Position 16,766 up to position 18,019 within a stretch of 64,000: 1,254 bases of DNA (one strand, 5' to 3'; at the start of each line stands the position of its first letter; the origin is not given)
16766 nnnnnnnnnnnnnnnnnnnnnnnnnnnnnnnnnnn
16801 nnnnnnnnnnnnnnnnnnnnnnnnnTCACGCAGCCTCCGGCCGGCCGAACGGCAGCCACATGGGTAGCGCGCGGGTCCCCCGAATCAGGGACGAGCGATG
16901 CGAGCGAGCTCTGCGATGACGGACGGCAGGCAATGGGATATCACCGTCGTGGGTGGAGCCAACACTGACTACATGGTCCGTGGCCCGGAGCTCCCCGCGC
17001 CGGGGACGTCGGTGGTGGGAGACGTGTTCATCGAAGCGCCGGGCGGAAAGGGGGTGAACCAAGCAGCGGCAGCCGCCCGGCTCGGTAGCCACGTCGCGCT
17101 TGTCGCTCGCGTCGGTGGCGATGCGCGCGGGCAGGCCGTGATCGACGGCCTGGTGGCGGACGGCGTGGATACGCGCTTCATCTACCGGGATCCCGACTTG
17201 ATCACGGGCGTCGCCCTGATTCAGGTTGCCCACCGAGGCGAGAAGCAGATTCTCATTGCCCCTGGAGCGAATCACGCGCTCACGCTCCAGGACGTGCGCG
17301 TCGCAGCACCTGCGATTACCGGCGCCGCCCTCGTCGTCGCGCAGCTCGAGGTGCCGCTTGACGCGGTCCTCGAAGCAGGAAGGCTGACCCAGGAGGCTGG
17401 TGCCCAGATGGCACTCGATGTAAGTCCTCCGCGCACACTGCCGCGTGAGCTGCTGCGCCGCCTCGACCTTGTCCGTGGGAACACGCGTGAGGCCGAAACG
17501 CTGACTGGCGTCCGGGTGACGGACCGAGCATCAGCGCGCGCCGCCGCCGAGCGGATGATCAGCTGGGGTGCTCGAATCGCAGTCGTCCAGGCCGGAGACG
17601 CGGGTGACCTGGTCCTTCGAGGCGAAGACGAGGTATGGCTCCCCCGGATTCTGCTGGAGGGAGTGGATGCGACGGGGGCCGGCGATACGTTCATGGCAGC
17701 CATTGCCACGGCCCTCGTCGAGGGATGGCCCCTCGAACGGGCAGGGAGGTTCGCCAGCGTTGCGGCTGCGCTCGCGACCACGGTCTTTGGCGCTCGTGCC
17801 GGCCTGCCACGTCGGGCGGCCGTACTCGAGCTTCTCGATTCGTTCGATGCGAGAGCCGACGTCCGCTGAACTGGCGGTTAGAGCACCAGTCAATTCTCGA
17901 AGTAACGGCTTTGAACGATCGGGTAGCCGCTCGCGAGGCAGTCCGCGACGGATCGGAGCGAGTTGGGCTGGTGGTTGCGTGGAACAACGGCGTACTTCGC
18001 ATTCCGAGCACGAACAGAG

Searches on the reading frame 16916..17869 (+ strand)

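Call 25: search_protein_families(library=pfam, max_evalue=0.001, proteins=[window:16916-17869:+])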
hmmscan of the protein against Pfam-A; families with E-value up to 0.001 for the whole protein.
window:16916-17869:+ (317 aa): 2 families
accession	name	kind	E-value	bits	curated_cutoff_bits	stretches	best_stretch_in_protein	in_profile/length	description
PF00294.29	PfkB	-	5.6e-52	177.4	25.8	1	9-298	4-300/302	pfkB family carbohydrate kinase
PF08543.17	Phos_pyr_kin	-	1.5e-11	44.6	27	1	173-280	110-224/246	Phosphomethylpyrimidine kinase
